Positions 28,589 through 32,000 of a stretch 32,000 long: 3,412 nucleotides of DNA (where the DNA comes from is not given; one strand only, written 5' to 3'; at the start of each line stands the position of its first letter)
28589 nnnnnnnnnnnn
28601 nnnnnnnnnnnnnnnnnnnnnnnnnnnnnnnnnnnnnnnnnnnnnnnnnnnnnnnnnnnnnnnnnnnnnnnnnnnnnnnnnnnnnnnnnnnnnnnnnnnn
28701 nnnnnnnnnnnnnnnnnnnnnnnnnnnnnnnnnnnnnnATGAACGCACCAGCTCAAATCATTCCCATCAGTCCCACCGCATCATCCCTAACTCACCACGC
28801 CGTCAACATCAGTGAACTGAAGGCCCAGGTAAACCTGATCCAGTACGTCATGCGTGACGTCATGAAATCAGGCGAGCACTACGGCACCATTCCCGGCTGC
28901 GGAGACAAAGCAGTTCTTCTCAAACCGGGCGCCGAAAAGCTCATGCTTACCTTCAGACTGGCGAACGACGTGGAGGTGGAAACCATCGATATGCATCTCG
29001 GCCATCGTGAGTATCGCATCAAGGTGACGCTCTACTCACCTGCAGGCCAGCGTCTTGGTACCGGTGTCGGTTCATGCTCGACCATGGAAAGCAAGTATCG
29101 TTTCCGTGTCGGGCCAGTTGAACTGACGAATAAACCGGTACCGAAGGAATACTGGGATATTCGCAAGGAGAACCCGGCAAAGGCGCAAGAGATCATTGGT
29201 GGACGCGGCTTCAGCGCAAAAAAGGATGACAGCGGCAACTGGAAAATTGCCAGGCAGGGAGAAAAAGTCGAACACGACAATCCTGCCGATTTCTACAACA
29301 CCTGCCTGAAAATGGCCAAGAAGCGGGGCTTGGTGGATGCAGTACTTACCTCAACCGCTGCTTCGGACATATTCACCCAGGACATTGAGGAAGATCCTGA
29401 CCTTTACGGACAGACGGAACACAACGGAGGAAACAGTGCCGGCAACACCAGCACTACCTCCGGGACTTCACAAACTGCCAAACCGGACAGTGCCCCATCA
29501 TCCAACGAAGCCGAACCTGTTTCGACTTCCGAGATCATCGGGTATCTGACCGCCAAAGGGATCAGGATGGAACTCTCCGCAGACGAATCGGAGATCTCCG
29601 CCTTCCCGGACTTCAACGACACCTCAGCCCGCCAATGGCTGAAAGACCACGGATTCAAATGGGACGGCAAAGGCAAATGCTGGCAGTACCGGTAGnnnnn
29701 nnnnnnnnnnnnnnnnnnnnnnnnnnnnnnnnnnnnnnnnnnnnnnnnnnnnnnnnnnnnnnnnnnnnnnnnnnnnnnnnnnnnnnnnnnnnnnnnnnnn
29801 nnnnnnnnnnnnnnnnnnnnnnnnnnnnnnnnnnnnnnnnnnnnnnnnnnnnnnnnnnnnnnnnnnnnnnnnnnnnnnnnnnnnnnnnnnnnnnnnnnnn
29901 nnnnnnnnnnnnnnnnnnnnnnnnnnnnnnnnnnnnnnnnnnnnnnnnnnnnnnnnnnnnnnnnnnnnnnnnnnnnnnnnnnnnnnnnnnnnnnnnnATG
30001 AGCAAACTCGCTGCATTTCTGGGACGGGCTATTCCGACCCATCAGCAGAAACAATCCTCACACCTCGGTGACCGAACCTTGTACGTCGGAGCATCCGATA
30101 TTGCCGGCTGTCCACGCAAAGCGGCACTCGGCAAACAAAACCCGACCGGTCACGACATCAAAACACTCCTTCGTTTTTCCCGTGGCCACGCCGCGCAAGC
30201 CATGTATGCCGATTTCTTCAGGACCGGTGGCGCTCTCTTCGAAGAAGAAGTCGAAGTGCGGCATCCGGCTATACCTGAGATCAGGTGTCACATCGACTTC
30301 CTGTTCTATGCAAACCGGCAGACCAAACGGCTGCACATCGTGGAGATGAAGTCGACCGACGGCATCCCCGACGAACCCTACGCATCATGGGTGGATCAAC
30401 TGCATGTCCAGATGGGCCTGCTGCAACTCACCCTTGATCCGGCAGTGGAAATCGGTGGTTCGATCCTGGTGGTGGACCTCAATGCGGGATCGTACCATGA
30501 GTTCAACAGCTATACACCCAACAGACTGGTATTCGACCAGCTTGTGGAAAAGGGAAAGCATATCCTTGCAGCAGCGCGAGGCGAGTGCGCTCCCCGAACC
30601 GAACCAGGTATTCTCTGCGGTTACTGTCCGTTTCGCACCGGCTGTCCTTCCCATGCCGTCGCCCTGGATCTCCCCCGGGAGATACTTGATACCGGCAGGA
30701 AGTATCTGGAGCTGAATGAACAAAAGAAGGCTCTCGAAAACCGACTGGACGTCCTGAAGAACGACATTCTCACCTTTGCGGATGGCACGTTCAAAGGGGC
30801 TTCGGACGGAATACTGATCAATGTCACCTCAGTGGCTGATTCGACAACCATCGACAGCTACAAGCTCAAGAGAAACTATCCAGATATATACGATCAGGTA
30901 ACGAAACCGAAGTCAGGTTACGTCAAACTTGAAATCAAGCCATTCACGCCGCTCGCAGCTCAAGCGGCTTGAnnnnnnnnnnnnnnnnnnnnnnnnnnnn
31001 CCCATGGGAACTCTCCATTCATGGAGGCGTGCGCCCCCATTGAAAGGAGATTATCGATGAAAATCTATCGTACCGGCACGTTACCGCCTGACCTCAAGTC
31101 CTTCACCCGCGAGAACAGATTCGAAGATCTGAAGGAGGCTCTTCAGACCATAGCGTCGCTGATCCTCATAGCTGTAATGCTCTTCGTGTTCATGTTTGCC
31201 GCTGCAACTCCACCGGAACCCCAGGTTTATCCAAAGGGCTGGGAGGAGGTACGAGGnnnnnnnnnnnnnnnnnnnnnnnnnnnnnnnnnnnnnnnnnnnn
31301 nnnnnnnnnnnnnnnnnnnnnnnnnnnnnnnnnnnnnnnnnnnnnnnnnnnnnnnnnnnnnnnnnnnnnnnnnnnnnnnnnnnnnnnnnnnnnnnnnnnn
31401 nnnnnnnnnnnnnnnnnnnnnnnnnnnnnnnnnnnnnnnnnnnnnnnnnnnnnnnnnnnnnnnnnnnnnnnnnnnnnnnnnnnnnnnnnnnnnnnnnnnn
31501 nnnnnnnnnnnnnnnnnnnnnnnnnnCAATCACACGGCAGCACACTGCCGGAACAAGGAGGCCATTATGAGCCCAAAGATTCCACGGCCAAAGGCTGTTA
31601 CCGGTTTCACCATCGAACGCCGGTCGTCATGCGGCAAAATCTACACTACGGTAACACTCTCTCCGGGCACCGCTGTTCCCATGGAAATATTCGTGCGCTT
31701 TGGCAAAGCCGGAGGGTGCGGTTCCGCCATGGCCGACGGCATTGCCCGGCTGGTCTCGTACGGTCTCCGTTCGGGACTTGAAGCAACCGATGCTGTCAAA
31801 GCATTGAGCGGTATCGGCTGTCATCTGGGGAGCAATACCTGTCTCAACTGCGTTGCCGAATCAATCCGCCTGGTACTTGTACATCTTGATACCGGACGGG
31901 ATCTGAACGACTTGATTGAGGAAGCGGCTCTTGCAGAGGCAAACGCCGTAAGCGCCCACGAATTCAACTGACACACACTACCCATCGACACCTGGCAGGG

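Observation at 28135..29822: Recurring four-tract leader that can open or close the Shine-Dalgarno sequence of three consecutive genes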

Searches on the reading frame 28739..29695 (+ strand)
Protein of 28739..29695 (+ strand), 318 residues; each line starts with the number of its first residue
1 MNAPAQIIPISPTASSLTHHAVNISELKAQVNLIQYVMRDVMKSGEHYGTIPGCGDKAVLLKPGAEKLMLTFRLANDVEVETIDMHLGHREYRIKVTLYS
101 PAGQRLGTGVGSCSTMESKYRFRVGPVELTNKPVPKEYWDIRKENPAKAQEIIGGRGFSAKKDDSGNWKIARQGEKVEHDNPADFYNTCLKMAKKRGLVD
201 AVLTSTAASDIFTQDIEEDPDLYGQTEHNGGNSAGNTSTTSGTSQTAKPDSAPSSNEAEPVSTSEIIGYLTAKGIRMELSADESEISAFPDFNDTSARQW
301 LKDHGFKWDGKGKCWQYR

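Call 12: search_protein_families(library=pfam, proteins=[window:28739-29695:+], max_evalue=0.01)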
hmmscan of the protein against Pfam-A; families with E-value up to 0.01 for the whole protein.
window:28739-29695:+ (318 aa): 0 families

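Call 13: find_homologous_proteins(query=window:28739-29695:+)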
Query window:28739-29695:+ (318 aa): 7350 proteins with E <= 0.001 among 8000 candidates; the best 120 are listed.
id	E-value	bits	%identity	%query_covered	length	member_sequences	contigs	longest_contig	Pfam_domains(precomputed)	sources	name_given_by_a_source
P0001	4.7e-199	678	94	100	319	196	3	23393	-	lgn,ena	-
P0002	2.6e-188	643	86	100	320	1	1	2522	-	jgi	jgi:hypothetical protein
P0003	7.0e-175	599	83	100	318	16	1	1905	-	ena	-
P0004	4.5e-159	547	96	79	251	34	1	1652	-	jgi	jgi:hypothetical protein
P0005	2.2e-143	495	82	83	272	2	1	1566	-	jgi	jgi:hypothetical protein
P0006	6.2e-134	464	95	67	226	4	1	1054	-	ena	-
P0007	4.0e-129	449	64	97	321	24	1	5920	-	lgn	-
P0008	4.9e-129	448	64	99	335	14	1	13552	-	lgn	-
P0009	4.3e-128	445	65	99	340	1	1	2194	-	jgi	jgi:hypothetical protein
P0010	2.4e-127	443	64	99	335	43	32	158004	-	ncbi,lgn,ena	-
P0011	8.9e-127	441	63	99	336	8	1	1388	-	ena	-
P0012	9.3e-127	441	65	95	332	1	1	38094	-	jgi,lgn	-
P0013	5.1e-126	438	60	99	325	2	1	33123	-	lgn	-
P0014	1.6e-124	433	60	99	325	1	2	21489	-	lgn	-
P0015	2.9e-124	433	61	99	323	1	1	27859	-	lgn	-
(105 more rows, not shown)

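Call 25: find_related_loci(query=A2, collection=genome_contigs, flank=10000)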
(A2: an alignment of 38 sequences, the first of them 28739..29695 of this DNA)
Query A2 (318 aa) in genome_contigs; peptide patterns used: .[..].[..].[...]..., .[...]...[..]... (x = any residue, [..] = any of these).
149 stretches matched a pattern; 123 encode a relative of the query (tblastn E <= 1e-3); the best 80 are kept; 79 distinct loci.
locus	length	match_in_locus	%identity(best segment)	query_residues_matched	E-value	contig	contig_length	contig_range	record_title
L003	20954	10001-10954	97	1-318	0e+0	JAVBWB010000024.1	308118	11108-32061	MAG: Geobacteraceae bacterium isolate ZNE14_Bin51 all_Scaff010789, whole genome shotgun sequence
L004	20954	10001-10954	97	1-318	0e+0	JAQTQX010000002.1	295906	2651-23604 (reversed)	MAG: Desulfuromonadaceae bacterium isolate STB_15 NODE_75_length_295906_cov_6.437604_Sandtown_B, whole genome shotgun se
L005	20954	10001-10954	97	1-318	0e+0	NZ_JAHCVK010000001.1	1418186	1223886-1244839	Geomobilimonas luticola strain JCM 17780 NODE_1_length_1418186_cov_221.788490, whole genome shotgun sequence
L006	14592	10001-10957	97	1-318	0e+0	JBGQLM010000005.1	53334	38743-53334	MAG: Geobacteraceae bacterium isolate OBJ2_061818_050_38 k141_3155965_length_53334_cov_12.5534, whole genome shotgun seq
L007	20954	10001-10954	96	1-318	0e+0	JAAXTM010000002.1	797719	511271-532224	MAG: Geobacteraceae bacterium isolate W4_Combined_metabat1_071 W4_Combined_metabat1_071_NODE_3, whole genome shotgun seq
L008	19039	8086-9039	96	1-318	0e+0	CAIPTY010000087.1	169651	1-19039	MAG: uncultured Desulfuromonadales bacterium isolate A14_bin-0914 genome assembly, contig: bin-0914:087/103, whole genom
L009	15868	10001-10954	96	1-318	0e+0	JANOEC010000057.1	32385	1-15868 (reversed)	MAG: Geobacteraceae bacterium isolate SOY_65_metabat_437 SOY_65_k141_197832, whole genome shotgun sequence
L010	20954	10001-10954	95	1-318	0e+0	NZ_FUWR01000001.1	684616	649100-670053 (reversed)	Trichlorobacter thiogenes strain ATCC BAA-34, whole genome shotgun sequence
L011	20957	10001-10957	96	1-318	0e+0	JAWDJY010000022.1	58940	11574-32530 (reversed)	MAG: Geobacteraceae bacterium isolate SKOL NODE_31_length_58940_cov_3.987112, whole genome shotgun sequence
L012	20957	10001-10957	96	1-318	0e+0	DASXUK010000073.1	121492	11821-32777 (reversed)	MAG TPA_asm: Desulfuromonadaceae bacterium isolate SMAG_U4716 k141_321283, whole genome shotgun sequence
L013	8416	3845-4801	96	1-318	0e+0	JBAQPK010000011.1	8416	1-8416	MAG: Desulfuromonadaceae bacterium isolate MFD12001_ilm_asm_bin38 k127_135, whole genome shotgun sequence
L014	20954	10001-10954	96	1-318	0e+0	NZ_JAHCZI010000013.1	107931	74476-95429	Geobacter hydrogenophilus strain DSM 13691 NODE_13_length_107931_cov_242.339292, whole genome shotgun sequence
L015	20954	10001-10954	96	1-318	0e+0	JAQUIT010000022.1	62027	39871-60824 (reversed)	MAG: Desulfuromonadaceae bacterium isolate STCSWMC_67 NODE_847_length_62027_cov_79.131971_ST_CSWMC, whole genome shotgun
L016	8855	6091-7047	95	1-318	0e+0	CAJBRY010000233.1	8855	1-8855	MAG: uncultured Geobacteraceae bacterium isolate Loc090519-8-7m_bin-1533 genome assembly, contig: bin-1533:233/804, whol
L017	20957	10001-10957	95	1-318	0e+0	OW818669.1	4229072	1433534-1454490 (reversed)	metagenome genome assembly, chromosome: 1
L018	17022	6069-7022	94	1-318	0e+0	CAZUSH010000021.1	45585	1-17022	MAG TPA_asm: uncultured Geobacter sp. isolate binchicken_co273_237 genome assembly, contig: NODE_908_length_45585_cov_7.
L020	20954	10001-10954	93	1-318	0e+0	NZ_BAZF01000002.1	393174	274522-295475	Geobacter sp. OR-1, whole genome shotgun sequence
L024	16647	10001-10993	64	1-315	9e-137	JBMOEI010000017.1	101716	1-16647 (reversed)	MAG: Desulfuromonadaceae bacterium isolate Deming_bin.100 contig243, whole genome shotgun sequence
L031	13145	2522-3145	61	2-219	6e-86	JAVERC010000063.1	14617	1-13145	MAG: Desulforegulaceae bacterium isolate BF1_10 scaffold_6270_c1_biofilm_2017, whole genome shotgun sequence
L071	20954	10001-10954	58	5-315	6e-117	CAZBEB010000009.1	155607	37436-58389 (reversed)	MAG TPA_asm: uncultured Geobacter sp. isolate binchicken_co269_196 genome assembly, contig: NODE_99_length_155607_cov_85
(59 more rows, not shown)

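Call 46: search_protein_families(library=pfam, proteins=[L020:13322-14260:+, L071:19857-20813:+, L012:14771-15727:+, L005:18057-18752:+, L018:13550-14197:+, L015:17342-17902:+, L031:7907-9412:+, L005:19367-19819:+, L024:11390-11830:+, L005:17320-17760:+], max_evalue=0.01)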
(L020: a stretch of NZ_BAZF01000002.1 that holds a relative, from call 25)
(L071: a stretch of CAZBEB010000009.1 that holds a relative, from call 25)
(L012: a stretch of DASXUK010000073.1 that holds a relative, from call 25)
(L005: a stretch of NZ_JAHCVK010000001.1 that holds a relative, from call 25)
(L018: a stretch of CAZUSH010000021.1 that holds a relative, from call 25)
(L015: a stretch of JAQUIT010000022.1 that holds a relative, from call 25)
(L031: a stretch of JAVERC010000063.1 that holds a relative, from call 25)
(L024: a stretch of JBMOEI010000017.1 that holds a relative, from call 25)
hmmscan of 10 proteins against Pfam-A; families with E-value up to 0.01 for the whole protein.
L020:13322-14260:+ (313 aa): 7 families
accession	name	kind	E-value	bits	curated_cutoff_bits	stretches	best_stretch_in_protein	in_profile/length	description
PF07728.20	AAA_5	-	1.4e-21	77.4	22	1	57-175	2-125/139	AAA domain (dynein-related subfamily)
PF08406.16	CbbQ_C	-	9.6e-11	42.2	20.6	1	210-305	1-84/85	CbbQ/NirQ/NorQ C-terminal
PF00004.35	AAA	-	2.6e-05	25.1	21.2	1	57-173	1-110/131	ATPase family associated with various cellular activities (AAA)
PF13191.12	AAA_16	-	0.00091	20.2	32.6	0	44-81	13-51/167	AAA ATPase domain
PF13401.12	AAA_22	-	0.004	17.9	27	0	53-79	4-30/130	AAA domain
PF20030.5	bpMoxR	-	0.0042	16.6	27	0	35-98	13-75/205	MoxR domain in the MoxR-vWA-beta-propeller ternary systems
PF01078.27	Mg_chelatase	-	0.0089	15.9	20.3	0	53-73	21-41/207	Magnesium chelatase, subunit ChlI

L071:19857-20813:+ (319 aa): 7 families
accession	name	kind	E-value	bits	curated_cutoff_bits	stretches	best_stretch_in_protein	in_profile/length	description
PF07728.20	AAA_5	-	7.8e-18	65.3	22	1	71-189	3-127/139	AAA domain (dynein-related subfamily)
PF08406.16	CbbQ_C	-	0.00018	22.1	20.6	1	221-310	1-84/85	CbbQ/NirQ/NorQ C-terminal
PF17867.7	AAA_lid_7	-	0.00021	22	22.7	1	223-314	4-105/106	Midasin AAA lid domain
PF01637.24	ATPase_2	-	0.00031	21.1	33.2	1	55-84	8-37/225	ATPase domain predominantly from Archaea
PF07724.20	AAA_2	-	0.0017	18.9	27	1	72-186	8-127/166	AAA domain (Cdc48 subfamily)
PF13401.12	AAA_22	-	0.005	17.6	27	0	70-114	8-55/130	AAA domain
PF24883.2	NPHP3_N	-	0.0058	17.3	24.8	1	59-85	13-40/164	Nephrocystin 3, N-terminal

L012:14771-15727:+ (319 aa): 1 family
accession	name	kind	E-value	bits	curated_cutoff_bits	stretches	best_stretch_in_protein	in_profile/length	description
PF11348.13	DUF3150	-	4.9e-96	321.4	24.9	1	11-266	1-257/257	Protein of unknown function (DUF3150)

L005:18057-18752:+ (232 aa): 0 families

L018:13550-14197:+ (216 aa): 0 families

L015:17342-17902:+ (187 aa): 0 families

L031:7907-9412:+ (502 aa): 3 families
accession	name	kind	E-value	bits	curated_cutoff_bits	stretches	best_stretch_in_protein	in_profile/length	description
PF00092.34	VWA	-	1.2e-07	32.5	23.8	1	338-469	3-139/174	von Willebrand factor type A domain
PF13519.12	VWA_2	-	3.8e-07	31.1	27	1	338-443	2-107/107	von Willebrand factor type A domain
PF06213.17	CobT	-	3.1e-06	27.3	26.1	1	7-230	14-239/276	Cobalamin biosynthesis protein CobT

L005:19367-19819:+ (151 aa): 0 families

L024:11390-11830:+ (147 aa): 1 family
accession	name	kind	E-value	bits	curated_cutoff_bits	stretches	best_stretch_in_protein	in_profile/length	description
PF11554.13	DUF3232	-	4.6e-47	160.3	27.4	1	4-147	6-152/152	Protein of unknown function (DUF3232)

L005:17320-17760:+ (147 aa): 0 families

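Call 67: search_protein_families(library=phrogs, proteins=[window:28739-29695:+], max_evalue=0.001)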
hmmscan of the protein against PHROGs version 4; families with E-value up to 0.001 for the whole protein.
window:28739-29695:+ (318 aa): 1 family
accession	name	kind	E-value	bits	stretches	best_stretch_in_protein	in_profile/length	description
phrog_10048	-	unknown function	7e-51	174.1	1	23-238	24-187/273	-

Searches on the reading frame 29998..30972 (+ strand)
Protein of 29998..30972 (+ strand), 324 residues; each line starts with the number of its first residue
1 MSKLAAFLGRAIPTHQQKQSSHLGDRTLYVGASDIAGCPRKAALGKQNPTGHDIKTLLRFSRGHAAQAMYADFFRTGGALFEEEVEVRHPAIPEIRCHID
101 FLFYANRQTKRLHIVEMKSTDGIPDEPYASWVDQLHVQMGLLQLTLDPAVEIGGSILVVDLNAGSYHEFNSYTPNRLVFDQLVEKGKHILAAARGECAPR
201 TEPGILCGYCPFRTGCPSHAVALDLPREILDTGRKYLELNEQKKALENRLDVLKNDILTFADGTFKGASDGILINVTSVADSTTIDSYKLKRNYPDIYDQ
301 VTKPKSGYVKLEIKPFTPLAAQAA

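Call 12: search_protein_families(library=pfam, proteins=[window:29998-30972:+], max_evalue=0.01)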
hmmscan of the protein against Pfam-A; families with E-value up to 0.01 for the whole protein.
window:29998-30972:+ (324 aa): 1 family
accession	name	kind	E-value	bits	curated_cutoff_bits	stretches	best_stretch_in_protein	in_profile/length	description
PF12705.13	PDDEXK_1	-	4.9e-05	23.8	22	1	82-217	112-247/247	PD-(D/E)XK nuclease superfamily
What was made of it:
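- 28210..31260 (+): Genes served by the leaders: ssb 28210-28629, 318-aa gene 28739-29695, 54-aa gene 29820-29984, PD-(D/E)XK exonuclease 29998-30972, 67-aa gene 31057-31260. Pfam from call 12.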

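Call 67: search_protein_families(library=phrogs, proteins=[window:29998-30972:+], max_evalue=0.001)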
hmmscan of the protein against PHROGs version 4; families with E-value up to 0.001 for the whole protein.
window:29998-30972:+ (324 aa): 4 families
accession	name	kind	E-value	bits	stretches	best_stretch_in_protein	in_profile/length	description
phrog_434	-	DNA, RNA and nucleotide metabolism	5.8e-19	69.5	1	10-315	48-363/372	RecE-like recombination exonuclease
phrog_1706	-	DNA, RNA and nucleotide metabolism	2.7e-08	34.6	1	16-220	36-246/293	CRISPR/Cas system associated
phrog_6244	-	unknown function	3.5e-08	34.9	1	237-314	25-106/107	-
phrog_69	-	DNA, RNA and nucleotide metabolism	0.0001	22.5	1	75-224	186-331/501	exonuclease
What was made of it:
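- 28210..31260 (+): PHROGs from call 67.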

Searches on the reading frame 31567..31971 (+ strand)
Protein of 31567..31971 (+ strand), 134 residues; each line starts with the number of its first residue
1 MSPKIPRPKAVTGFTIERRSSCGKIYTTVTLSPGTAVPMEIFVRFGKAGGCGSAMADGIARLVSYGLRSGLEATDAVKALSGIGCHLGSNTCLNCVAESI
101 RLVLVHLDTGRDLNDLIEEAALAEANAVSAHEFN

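Call 12: search_protein_families(library=pfam, proteins=[window:31567-31971:+], max_evalue=0.01)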
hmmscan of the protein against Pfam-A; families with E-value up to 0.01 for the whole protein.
window:31567-31971:+ (134 aa): 1 family
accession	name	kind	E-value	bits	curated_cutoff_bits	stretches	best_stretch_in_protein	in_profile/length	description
PF12637.14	TSCPD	-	4.1e-13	49.9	22.8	1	22-101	12-85/88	TSCPD domain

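Call 67: search_protein_families(library=phrogs, proteins=[window:31567-31971:+], max_evalue=0.001)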
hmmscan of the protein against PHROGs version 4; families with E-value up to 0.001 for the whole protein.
window:31567-31971:+ (134 aa): 0 families
